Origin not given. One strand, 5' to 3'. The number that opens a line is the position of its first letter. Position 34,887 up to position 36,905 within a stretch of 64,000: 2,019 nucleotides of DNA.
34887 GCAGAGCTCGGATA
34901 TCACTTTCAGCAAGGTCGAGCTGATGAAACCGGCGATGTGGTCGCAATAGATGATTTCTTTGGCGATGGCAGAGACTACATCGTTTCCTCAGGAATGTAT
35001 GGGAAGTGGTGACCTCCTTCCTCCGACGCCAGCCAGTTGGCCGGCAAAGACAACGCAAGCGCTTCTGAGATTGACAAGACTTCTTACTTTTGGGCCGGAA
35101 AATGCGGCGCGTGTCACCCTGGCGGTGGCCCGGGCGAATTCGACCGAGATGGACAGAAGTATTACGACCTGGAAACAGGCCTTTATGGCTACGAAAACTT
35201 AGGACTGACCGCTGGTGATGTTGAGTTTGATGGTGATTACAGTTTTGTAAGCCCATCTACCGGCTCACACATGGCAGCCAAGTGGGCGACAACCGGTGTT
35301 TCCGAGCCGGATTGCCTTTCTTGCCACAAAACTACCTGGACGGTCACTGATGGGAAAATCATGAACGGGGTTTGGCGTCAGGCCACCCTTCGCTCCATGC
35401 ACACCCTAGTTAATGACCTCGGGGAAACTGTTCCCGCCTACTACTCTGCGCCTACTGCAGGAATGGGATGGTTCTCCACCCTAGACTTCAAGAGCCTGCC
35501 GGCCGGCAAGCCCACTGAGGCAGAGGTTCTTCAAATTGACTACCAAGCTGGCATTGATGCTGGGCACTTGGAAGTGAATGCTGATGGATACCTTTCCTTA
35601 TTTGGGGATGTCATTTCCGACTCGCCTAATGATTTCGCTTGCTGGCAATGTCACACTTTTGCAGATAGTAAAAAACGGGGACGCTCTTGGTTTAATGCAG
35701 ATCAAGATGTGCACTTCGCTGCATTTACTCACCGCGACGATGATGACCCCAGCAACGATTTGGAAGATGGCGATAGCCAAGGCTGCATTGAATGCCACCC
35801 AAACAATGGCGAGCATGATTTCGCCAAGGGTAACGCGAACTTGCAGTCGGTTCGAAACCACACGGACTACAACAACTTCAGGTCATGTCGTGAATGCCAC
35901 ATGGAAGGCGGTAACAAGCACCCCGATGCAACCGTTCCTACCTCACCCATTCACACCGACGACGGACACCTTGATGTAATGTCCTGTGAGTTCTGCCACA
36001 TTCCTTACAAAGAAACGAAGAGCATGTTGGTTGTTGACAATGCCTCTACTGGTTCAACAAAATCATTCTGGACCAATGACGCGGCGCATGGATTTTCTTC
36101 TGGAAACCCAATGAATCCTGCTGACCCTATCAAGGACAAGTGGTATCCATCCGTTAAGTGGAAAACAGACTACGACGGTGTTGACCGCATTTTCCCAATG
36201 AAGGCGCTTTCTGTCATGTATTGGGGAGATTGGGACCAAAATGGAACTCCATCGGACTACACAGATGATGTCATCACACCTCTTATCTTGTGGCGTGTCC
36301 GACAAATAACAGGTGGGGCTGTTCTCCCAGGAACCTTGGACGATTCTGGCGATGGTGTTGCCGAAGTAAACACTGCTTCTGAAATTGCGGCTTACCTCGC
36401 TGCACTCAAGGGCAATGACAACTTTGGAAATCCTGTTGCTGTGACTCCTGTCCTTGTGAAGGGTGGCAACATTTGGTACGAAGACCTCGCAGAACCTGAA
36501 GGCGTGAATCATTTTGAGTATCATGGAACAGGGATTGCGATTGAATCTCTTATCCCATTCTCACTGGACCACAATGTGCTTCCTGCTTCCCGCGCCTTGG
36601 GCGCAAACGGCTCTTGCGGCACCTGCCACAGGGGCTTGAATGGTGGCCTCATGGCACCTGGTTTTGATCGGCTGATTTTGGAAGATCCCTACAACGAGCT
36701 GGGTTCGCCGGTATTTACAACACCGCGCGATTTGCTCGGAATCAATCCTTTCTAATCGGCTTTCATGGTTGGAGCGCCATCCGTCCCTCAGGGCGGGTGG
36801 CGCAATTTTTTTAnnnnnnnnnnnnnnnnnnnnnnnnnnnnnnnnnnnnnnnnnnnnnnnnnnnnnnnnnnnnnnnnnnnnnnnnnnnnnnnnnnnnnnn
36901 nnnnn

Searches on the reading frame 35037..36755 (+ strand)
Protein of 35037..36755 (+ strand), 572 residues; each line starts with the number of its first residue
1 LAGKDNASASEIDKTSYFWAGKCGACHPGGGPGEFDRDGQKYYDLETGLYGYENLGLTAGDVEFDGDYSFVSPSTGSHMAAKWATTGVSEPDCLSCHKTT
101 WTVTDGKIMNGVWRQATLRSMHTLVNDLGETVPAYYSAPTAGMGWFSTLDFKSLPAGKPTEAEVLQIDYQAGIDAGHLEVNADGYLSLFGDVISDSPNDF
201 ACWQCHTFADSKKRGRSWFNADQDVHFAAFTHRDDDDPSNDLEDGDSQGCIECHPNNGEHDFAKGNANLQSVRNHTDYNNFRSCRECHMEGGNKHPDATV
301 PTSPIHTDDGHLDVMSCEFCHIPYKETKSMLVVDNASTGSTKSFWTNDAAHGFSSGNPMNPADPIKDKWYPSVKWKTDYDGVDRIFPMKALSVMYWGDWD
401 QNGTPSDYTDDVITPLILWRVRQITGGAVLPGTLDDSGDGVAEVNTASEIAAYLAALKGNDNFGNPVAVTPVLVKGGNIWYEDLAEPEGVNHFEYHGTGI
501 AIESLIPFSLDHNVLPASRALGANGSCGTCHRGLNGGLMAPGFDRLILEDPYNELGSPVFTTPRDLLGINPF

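Call 43: search_protein_families(library=pfam, proteins=[window:35037-36755:+], max_evalue=0.0001)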
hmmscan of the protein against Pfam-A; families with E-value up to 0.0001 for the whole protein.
window:35037-36755:+ (572 aa): 1 family
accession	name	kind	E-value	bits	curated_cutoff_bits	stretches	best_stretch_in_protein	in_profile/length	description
PF14522.11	Cytochrome_C7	-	7.4e-05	22.9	24.8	0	524-532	41-49/67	Cytochrome c7 and related cytochrome c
